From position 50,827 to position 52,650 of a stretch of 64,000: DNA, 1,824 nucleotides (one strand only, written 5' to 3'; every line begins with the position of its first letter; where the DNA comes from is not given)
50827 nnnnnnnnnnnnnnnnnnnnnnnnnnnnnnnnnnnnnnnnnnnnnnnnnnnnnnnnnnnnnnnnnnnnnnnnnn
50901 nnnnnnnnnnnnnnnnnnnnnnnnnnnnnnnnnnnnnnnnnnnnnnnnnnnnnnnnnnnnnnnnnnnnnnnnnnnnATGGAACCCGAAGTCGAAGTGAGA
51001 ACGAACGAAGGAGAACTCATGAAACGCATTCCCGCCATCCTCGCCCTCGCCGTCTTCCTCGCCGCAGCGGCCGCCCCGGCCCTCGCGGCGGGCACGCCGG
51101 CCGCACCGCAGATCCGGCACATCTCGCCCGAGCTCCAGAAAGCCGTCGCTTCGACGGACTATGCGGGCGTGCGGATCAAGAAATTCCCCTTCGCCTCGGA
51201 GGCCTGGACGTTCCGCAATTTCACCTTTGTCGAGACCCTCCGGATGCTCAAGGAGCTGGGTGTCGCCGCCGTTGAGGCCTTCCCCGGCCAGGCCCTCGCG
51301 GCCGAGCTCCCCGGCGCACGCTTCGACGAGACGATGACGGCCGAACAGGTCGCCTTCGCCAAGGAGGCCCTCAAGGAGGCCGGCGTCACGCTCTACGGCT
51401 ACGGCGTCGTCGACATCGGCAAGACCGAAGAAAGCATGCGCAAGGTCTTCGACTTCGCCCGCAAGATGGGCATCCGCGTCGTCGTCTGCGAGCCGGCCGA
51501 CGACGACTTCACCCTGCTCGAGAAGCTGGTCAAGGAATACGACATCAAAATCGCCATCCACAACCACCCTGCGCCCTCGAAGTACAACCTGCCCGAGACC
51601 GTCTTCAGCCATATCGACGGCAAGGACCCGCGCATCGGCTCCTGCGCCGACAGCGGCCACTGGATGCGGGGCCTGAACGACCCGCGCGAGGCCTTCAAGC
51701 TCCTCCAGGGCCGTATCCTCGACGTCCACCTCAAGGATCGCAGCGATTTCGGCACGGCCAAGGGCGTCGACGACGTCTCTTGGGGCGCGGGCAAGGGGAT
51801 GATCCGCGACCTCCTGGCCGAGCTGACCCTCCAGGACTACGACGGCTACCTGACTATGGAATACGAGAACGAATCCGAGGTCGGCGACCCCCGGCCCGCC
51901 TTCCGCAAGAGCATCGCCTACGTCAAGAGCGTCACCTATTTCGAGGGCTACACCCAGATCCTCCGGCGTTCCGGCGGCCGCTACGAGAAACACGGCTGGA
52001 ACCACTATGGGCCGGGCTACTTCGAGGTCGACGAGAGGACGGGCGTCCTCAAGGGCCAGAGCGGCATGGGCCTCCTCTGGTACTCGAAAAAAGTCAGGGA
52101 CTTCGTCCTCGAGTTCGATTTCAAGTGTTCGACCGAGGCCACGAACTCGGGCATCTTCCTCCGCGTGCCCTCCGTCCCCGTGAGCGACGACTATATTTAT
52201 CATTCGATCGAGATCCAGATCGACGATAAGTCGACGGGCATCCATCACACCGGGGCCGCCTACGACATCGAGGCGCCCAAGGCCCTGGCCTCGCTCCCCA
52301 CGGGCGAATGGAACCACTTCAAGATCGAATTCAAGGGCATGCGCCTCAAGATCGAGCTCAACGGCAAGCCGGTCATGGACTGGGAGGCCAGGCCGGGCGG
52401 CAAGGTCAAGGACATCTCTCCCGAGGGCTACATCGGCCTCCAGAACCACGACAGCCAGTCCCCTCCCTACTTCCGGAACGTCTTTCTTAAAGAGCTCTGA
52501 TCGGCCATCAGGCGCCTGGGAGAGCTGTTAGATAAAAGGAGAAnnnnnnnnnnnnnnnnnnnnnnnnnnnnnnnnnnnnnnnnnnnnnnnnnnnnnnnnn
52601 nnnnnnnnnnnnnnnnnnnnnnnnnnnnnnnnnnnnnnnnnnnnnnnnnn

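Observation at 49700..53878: Candidate oxidative (3-keto) glycoside catabolic cassette: Gfo/Idh/MocA oxidoreductase + secreted TIM-barrel::DUF1080 fusion + NHS-family MFS transporter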

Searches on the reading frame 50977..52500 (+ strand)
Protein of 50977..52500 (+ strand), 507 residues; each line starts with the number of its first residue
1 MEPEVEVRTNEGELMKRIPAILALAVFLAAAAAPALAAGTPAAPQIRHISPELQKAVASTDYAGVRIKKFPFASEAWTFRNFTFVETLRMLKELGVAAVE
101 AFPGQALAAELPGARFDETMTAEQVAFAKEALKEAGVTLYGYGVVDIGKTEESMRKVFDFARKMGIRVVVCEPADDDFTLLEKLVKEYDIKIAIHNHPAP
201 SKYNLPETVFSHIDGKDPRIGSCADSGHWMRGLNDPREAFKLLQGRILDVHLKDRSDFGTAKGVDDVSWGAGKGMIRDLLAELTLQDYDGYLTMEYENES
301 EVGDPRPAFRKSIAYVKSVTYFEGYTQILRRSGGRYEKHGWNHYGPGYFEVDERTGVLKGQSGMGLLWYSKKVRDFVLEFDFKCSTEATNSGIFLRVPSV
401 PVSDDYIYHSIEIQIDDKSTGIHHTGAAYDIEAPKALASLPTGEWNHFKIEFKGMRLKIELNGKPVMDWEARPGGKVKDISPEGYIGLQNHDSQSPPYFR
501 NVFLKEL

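Call 4: search_protein_families(library=pfam, proteins=[window:50977-52500:+], max_evalue=0.01)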
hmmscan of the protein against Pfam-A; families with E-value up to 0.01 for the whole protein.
window:50977-52500:+ (507 aa): 2 families
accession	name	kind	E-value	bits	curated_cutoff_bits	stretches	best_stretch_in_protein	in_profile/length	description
PF06439.18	3keto-disac_hyd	-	4.3e-34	118.6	26.8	1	339-505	12-187/187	3-keto-disaccharide hydrolase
PF01261.30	AP_endonuc_2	-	1.2e-16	61.6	31.1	1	89-318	2-248/249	Xylose isomerase-like TIM barrel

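Call 5: search_protein_families(library=ncbifam, proteins=[window:50977-52500:+], max_evalue=0.01)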
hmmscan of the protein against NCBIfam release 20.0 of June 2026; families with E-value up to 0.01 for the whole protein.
window:50977-52500:+ (507 aa): 3 families
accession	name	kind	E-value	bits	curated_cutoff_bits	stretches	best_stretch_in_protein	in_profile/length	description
TIGR04379.1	myo_inos_iolE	equivalog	5.2e-06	26.2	290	1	176-316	133-286/290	myo-inosose-2 dehydratase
TIGR03234.1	OH-pyruv-isom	equivalog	0.0034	16.8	353.45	0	270-299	214-243/254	hydroxypyruvate isomerase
NF041277.1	coba_remo_CbiR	equivalog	0.005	16.4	105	0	221-296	163-235/249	cobamide remodeling phosphodiesterase CbiR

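Call 10: find_encoding_contigs(protein=window:51019-52500:+, flank=10000, max_places=6)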
Protein window:51019-52500:+ (493 aa): 3 contigs read that carry it; 2 places shown.
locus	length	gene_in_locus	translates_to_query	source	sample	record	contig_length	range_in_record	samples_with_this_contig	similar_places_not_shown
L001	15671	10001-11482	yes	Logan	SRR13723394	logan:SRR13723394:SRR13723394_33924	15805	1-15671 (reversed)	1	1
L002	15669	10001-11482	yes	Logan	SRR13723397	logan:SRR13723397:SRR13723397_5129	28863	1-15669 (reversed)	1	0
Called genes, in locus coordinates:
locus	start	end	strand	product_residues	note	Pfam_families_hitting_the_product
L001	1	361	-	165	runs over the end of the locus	?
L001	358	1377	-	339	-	PF01032:FecCD, PF00950:ABC-3 (weak)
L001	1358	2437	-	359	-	PF01497:Peripla_BP_2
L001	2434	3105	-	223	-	PF16011:CBM9_2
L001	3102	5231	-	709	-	PF02838:Glyco_hydro_20b, PF14845:Glycohydro_20b2 (weak), PF00728:Glyco_hydro_20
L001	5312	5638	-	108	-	PF14242:DUF4342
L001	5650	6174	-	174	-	-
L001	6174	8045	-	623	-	PF09972:DUF2207, PF20990:DUF2207_C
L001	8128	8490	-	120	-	PF07238:PilZ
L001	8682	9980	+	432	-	PF01408:GFO_IDH_MocA, PF22725:GFO_IDH_MocA_C3 (weak)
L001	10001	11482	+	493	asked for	PF01261:AP_endonuc_2, PF06439:3keto-disac_hyd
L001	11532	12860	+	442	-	PF03825:Nuc_H_symport, PF07690:MFS_1, PF12832:MFS_1_like, PF03825:Nuc_H_symport, PF07690:MFS_1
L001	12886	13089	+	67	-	-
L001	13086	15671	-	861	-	?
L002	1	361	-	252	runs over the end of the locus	PF02463:SMC_N (faint), PF13175:AAA_15 (faint), PF13476:AAA_23 (weak), PF00005:ABC_tran, PF13304:AAA_21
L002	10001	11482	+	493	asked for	PF01261:AP_endonuc_2, PF06439:3keto-disac_hyd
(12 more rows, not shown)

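Call 12: find_homologous_proteins(query=window:51019-52500:+, max_evalue=1e-10)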
Query window:51019-52500:+ (493 aa): 979 proteins with E <= 1e-10 among 8000 candidates; the best 120 are listed.
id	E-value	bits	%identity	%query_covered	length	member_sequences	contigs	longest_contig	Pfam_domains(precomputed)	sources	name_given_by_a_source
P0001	0.0e+0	1112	97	100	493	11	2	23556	PF01261.31,PF06439.19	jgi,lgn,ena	-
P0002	0.0e+0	1063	92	100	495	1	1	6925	PF01261.31,PF06439.19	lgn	-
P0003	0.0e+0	1063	94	100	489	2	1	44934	PF01261.31,PF06439.19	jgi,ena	-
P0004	0.0e+0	1046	91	100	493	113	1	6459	PF01261.31,PF06439.19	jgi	-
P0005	0.0e+0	1033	90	100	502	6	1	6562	PF01261.31,PF06439.19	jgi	jgi:sugar phosphate isomerase/epimerase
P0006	0.0e+0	1018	92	94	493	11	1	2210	PF01261.31,PF06439.19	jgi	jgi:sugar phosphate isomerase/epimerase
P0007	0.0e+0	1015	89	100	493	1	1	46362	PF01261.31,PF06439.19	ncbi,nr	ncbi:MAG: DUF1080 domain-containing protein [Candidatus Aminicenantes bacterium]|nr:DUF1080 domain-c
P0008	1.1e-297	1005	88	100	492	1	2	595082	PF01261.31,PF06439.19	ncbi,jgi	jgi:sugar phosphate isomerase/epimerase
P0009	3.0e-295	997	86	100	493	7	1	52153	PF01261.31,PF06439.19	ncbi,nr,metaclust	ncbi:MAG: hypothetical protein A2V76_07585 [Candidatus Aminicenantes bacterium RBG_16_63_14]|nr:MAG:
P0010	7.0e-295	996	88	94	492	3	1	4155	PF01261.31,PF06439.19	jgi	-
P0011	2.9e-293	991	85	100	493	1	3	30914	PF01261.31,PF06439.19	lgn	-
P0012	5.2e-288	974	86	94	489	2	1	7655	PF01261.31,PF06439.19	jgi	jgi:sugar phosphate isomerase/epimerase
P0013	3.4e-287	971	84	100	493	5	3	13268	PF01261.31,PF06439.19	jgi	jgi:sugar phosphate isomerase/epimerase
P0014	6.4e-287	970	83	100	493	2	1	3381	PF01261.31,PF06439.19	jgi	jgi:sugar phosphate isomerase/epimerase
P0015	8.8e-287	969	85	94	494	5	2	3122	PF01261.31,PF06439.19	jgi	-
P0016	2.0e-286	968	85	95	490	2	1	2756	PF01261.31,PF06439.19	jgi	-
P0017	3.2e-286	968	85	94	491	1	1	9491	PF01261.31,PF06439.19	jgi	jgi:sugar phosphate isomerase/epimerase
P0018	2.0e-285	965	86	95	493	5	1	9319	PF01261.31,PF06439.19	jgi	jgi:sugar phosphate isomerase/epimerase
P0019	3.9e-285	964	83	100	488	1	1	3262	PF01261.31,PF06439.19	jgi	-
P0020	7.8e-285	963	86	95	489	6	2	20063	PF01261.31,PF06439.19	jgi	jgi:sugar phosphate isomerase/epimerase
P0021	1.2e-284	962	84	96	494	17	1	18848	PF01261.31,PF06439.19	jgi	-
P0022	1.8e-284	962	83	99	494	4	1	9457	PF01261.31,PF06439.19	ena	-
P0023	2.0e-284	962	85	94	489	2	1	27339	PF01261.31,PF06439.19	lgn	-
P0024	2.8e-284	961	85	94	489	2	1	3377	PF01261.31,PF06439.19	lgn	-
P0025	5.4e-284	960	84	95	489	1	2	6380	PF01261.31,PF06439.19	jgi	jgi:sugar phosphate isomerase/epimerase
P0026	1.2e-283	959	83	100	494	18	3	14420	PF01261.31,PF06439.19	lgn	-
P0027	1.3e-283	959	84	100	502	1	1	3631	PF01261.31,PF06439.19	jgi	jgi:sugar phosphate isomerase/epimerase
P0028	1.6e-283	959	82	100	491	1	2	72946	PF01261.31,PF06439.19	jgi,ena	-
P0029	2.5e-283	958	83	100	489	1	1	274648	PF01261.31,PF06439.19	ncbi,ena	-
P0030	2.2e-282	955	83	100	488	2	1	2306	PF01261.31,PF06439.19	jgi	jgi:sugar phosphate isomerase/epimerase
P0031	2.8e-282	955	82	100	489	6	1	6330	PF01261.31,PF06439.19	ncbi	ncbi:MAG: family 16 glycoside hydrolase [Candidatus Aminicenantes bacterium RBG_16_66_30]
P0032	4.0e-282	954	83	100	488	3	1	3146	PF01261.31,PF06439.19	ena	-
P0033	4.1e-282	954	83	100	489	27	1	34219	PF01261.31,PF06439.19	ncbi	-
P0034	7.9e-282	953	83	100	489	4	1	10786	PF01261.31,PF06439.19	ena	-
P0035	9.1e-282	953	82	100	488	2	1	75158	PF01261.31,PF06439.19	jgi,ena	jgi:sugar phosphate isomerase/epimerase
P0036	1.1e-281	953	82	100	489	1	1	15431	PF01261.31,PF06439.19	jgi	-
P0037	1.3e-281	952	82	100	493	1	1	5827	PF01261.31,PF06439.19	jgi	jgi:sugar phosphate isomerase/epimerase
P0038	3.0e-281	951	85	95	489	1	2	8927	PF01261.31,PF06439.19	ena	-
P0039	3.0e-281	951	85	95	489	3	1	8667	PF01261.31,PF06439.19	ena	-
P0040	4.2e-281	951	85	95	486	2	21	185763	PF01261.31,PF06439.19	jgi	jgi:sugar phosphate isomerase/epimerase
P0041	8.6e-281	950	85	95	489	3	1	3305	PF01261.31,PF06439.19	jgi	-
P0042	1.8e-280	949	84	94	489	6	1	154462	PF01261.31,PF06439.19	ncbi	-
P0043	1.3e-279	946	84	95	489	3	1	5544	PF01261.31,PF06439.19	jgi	-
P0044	1.7e-279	945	83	100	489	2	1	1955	PF01261.31,PF06439.19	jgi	jgi:sugar phosphate isomerase/epimerase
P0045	1.4e-278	942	80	100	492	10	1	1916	PF01261.31,PF06439.19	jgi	jgi:sugar phosphate isomerase/epimerase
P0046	4.1e-278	941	83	94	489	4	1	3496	PF01261.31,PF06439.19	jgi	-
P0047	5.9e-278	940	84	95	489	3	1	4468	PF01261.31,PF06439.19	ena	-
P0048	9.2e-278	940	83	94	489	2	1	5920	PF01261.31,PF06439.19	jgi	jgi:sugar phosphate isomerase/epimerase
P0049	2.2e-277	938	83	95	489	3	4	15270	PF01261.31,PF06439.19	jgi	jgi:sugar phosphate isomerase/epimerase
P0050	9.8e-277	936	82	95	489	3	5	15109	PF01261.31,PF06439.19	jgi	-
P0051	2.7e-276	935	84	95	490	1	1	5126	PF01261.31,PF06439.19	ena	-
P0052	1.3e-275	933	84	95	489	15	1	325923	PF01261.31,PF06439.19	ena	-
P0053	1.7e-275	932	82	94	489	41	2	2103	PF01261.31,PF06439.19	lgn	-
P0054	1.8e-275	932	82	94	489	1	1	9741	PF01261.31,PF06439.19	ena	-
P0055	5.9e-275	930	80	98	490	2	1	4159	PF01261.31,PF06439.19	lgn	-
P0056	1.2e-274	929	82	94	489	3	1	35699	PF01261.31,PF06439.19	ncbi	-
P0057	1.8e-274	929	83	95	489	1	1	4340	PF01261.31,PF06439.19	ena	-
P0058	8.2e-274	927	82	95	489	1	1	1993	PF01261.31,PF06439.19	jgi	jgi:sugar phosphate isomerase/epimerase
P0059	1.3e-273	926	81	94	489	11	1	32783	PF01261.31,PF06439.19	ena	-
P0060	3.5e-273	925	81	94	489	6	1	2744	PF01261.31,PF06439.19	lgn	-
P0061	3.6e-273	925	82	94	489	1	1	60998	PF01261.31,PF06439.19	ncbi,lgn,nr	ncbi:MAG: DUF1080 domain-containing protein [Acidobacteria bacterium]|nr:DUF1080 domain-containing p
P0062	4.1e-273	924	82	94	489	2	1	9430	PF01261.31,PF06439.19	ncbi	-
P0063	6.0e-273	924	81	100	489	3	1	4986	PF01261.31,PF06439.19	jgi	jgi:sugar phosphate isomerase/epimerase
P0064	9.2e-273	923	79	100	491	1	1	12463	PF01261.31,PF06439.19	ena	-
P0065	2.1e-272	922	82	95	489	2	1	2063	PF01261.31,PF06439.19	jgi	-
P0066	5.5e-272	921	80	100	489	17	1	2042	PF01261.31,PF06439.19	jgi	jgi:sugar phosphate isomerase/epimerase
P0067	6.2e-272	920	80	95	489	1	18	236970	PF01261.31,PF06439.19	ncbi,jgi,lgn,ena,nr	ncbi:MAG TPA: DUF1080 domain-containing protein [Candidatus Aminicenantes bacterium]|nr:DUF1080 doma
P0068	1.9e-271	919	79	100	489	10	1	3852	PF01261.31,PF06439.19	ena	-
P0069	3.3e-271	918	79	100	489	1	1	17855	PF01261.31,PF06439.19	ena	-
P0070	3.3e-271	918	78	100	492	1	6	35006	PF01261.31,PF06439.19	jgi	jgi:sugar phosphate isomerase/epimerase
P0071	5.5e-271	917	79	100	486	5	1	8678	PF01261.31,PF06439.19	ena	-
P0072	1.0e-270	916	81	94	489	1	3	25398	PF01261.31,PF06439.19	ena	-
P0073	1.8e-269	912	80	94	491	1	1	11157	PF01261.31,PF06439.19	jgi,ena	-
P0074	2.5e-269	912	80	96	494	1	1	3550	PF01261.31,PF06439.19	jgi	jgi:sugar phosphate isomerase/epimerase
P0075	2.8e-269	912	78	100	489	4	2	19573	PF01261.31,PF06439.19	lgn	-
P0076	6.4e-268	907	78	100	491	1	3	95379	PF01261.31,PF06439.19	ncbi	-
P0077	1.0e-267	907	78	100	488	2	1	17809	PF01261.31,PF06439.19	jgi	jgi:sugar phosphate isomerase/epimerase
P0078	1.3e-266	903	79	95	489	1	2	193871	PF01261.31,PF06439.19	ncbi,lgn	-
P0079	3.2e-265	898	80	95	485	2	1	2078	PF01261.31,PF06439.19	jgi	jgi:sugar phosphate isomerase/epimerase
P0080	1.1e-264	897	82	94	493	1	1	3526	PF01261.31,PF06439.19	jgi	jgi:sugar phosphate isomerase/epimerase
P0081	2.8e-263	892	78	94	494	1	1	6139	PF01261.31,PF06439.19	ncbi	-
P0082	1.7e-262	889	79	97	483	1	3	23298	PF01261.31,PF06439.19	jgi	jgi:sugar phosphate isomerase/epimerase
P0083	3.0e-262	889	77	100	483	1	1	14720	PF01261.31,PF06439.19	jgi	-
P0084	6.9e-262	887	77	100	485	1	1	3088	PF01261.31,PF06439.19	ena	-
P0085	7.8e-262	887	77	100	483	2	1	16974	PF01261.31,PF06439.19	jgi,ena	-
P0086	1.6e-261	886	77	100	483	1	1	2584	PF01261.31,PF06439.19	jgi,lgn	-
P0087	1.8e-261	886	77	99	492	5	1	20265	PF01261.31,PF06439.19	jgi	-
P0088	2.2e-261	886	77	100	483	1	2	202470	PF01261.31,PF06439.19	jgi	jgi:sugar phosphate isomerase/epimerase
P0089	3.2e-260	882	79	94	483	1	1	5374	PF01261.31,PF06439.19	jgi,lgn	-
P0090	2.6e-259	879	79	94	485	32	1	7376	PF01261.31,PF06439.19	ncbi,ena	-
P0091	6.1e-259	878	76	100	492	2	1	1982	PF01261.31,PF06439.19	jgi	jgi:sugar phosphate isomerase/epimerase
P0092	2.0e-258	876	77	100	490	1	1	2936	PF01261.31,PF06439.19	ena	-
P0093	1.3e-257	873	75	100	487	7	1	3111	PF01261.31,PF06439.19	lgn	-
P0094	1.9e-257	873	76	99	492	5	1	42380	PF01261.31,PF06439.19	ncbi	-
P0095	8.7e-256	867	75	99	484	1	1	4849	PF01261.31,PF06439.19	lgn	-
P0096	4.6e-254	862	76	96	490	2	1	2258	PF01261.31,PF06439.19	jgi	jgi:sugar phosphate isomerase/epimerase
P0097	1.8e-253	860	77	99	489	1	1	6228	PF01261.31,PF06439.19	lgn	-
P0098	2.1e-253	859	76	99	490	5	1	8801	PF01261.31,PF06439.19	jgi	-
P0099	3.7e-253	859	74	100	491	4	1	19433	PF01261.31,PF06439.19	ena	-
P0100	2.1e-252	856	77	99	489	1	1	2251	PF01261.31,PF06439.19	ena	-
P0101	1.6e-251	853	76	94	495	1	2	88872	PF01261.31,PF06439.19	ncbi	-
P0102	1.6e-251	853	76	96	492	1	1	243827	PF01261.31,PF06439.19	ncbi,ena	-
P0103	2.6e-251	852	73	99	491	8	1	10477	PF01261.31,PF06439.19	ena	-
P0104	6.2e-251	851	74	100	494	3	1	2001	PF01261.31,PF06439.19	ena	-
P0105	1.5e-250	850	75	100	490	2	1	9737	PF01261.31,PF06439.19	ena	-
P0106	1.7e-250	850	75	100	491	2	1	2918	PF01261.31,PF06439.19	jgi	jgi:sugar phosphate isomerase/epimerase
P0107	2.0e-249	846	76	99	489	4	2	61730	PF01261.31,PF06439.19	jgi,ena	-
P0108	4.0e-249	845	75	100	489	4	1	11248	PF01261.31,PF06439.19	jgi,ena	-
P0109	5.3e-249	845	79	94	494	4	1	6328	PF01261.31,PF06439.19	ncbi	-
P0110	1.2e-248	844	73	99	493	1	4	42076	PF01261.31,PF06439.19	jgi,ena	-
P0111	1.3e-248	844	79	90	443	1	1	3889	PF01261.31,PF06439.19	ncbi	ncbi:MAG: family 16 glycoside hydrolase, partial [Candidatus Aminicenantales bacterium]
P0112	1.4e-248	843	75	99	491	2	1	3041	PF01261.31,PF06439.19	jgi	-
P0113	3.6e-248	842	75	99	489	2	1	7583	PF01261.31,PF06439.19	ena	-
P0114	3.9e-247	839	73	100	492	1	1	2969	PF01261.31,PF06439.19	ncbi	-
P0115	7.1e-245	831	72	99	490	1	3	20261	PF01261.31,PF06439.19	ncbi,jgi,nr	ncbi:MAG: DUF1080 domain-containing protein [Candidatus Aminicenantes bacterium]|nr:DUF1080 domain-c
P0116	2.2e-244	830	71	99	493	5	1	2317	PF01261.31,PF06439.19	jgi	-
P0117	5.9e-243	825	71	100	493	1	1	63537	PF01261.31,PF06439.19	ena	-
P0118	1.4e-240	817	70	100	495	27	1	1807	PF01261.31,PF06439.19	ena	-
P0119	9.0e-240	814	72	100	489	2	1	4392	PF01261.31,PF06439.19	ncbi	-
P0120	5.8e-238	808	68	100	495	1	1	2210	PF01261.31,PF06439.19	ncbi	-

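Call 16: search_solved_structures(query=window:51019-52500:+, max_evalue=0.01)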
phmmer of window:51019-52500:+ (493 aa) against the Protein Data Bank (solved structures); distinct sequences matched with E-value up to 0.01: 9.
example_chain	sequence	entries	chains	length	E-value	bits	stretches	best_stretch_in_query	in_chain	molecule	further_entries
3p6l_A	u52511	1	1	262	1.5e-43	152.3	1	60-289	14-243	Sugar phosphate isomerase/epimerase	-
4kw2_A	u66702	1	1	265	2.4e-40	141.7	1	60-289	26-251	Uncharacterized protein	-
3lmz_A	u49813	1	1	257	1e-24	90.2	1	61-306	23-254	Putative sugar isomerase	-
3imm_A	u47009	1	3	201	2.1e-09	39.6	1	334-491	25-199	Putative secreted glycosylhydrolase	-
3s5q_A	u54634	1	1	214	5.2e-09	38.3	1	341-493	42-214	Putative glycosylhydrolase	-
4jqt_A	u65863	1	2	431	1.1e-07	34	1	342-477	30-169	putative glycosyl hydrolase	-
3h3l_A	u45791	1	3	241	1.6e-06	30.1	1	345-455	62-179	PUTATIVE SUGAR HYDROLASE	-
8bvk_A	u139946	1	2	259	3e-06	29.3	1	176-249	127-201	Xylose isomerase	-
8z1i_A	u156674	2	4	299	0.0019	20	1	204-286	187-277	Art22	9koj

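Call 22: find_related_loci(query=window:51019-52500:+, collection=genome_contigs, flank=6000)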
Query window:51019-52500:+ (493 aa) in genome_contigs; peptide patterns used: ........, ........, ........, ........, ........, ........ (x = any residue, [..] = any of these).
133 stretches matched a pattern; 58 encode a relative of the query (tblastn E <= 1e-3); 56 distinct loci.
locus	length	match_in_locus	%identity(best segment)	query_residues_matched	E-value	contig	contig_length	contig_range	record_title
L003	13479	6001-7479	90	1-493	0e+0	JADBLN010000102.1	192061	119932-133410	MAG: Acidobacteria bacterium isolate Bin2_14.8m NODE_2_length_192061_cov_15.423554, whole genome shotgun sequence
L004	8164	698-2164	91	1-493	0e+0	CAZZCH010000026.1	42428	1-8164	MAG TPA_asm: uncultured Eubacteriales bacterium isolate SRP178699_co1_153 genome assembly, contig: NODE_850_length_42428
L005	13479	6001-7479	90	1-493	0e+0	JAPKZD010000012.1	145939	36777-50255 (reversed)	MAG: Candidatus Aminicenantes bacterium isolate LacPavin_0419_WC70L_MAG_62_11 LacPavin_0419_WC70L_scaffold_206307, whole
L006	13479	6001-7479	90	1-493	0e+0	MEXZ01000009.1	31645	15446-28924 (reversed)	MAG: Candidatus Aminicenantes bacterium RBG_13_64_14 RBG_13_scaffold_1277, whole genome shotgun sequence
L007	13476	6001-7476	88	1-493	0e+0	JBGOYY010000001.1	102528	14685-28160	MAG: Candidatus Aminicenantia bacterium isolate OBJ_0618_130150_31 k141_4750838_length_102528_cov_54.7728, whole genome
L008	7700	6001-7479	86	1-493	0e+0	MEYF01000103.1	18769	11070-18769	MAG: Candidatus Aminicenantes bacterium RBG_19FT_COMBO_65_30 rbg_19ft_combo_scaffold_580, whole genome shotgun sequence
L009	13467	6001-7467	83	1-493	0e+0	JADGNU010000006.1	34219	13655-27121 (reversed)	MAG: Candidatus Aminicenantes bacterium isolate Chersky.35_14 contig-100_120, whole genome shotgun sequence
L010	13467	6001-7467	82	1-493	0e+0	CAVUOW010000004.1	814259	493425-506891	MAG: Candidatus Aminicenantes bacterium isolate MFD05942.bin.2.318 genome assembly, contig: contig_19780, whole genome s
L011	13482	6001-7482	83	1-493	0e+0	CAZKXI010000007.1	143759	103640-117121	MAG TPA_asm: uncultured Eubacteriales bacterium isolate binchicken_co66_49 genome assembly, contig: NODE_182_length_1437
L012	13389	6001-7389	84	31-493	0e+0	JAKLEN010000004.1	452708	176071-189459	MAG: Acidobacteria bacterium isolate RA.bin134 RA.bin134_4, whole genome shotgun sequence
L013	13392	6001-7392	85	30-493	0e+0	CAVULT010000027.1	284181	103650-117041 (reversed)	MAG: Candidatus Aminicenantes bacterium isolate MFD01872.bin.3.371 genome assembly, contig: contig_45568, whole genome s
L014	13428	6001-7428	82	14-493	0e+0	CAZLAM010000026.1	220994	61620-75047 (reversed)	MAG TPA_asm: uncultured Eubacteriales bacterium isolate binchicken_co255_92 genome assembly, contig: k141_3539171, whole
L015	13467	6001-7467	83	1-493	0e+0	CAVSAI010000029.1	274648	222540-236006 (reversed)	MAG: Candidatus Aminicenantes bacterium isolate MFD05942.bin.3.222 genome assembly, contig: contig_43362, whole genome s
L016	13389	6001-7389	84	31-493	0e+0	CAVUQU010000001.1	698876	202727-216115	MAG: uncultured bacterium isolate MFD09730.bin.2.49 genome assembly, contig: contig_11001, whole genome shotgun sequence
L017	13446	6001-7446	82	12-493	0e+0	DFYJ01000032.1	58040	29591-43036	MAG TPA_asm: Candidatus Aminicenantes bacterium UBA4085 UBA4085_contig_22426, whole genome shotgun sequence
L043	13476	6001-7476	57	2-493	0e+0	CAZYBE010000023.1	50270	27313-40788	MAG TPA_asm: uncultured Eubacteriales bacterium isolate binchicken_co376_124 genome assembly, contig: NODE_509_length_50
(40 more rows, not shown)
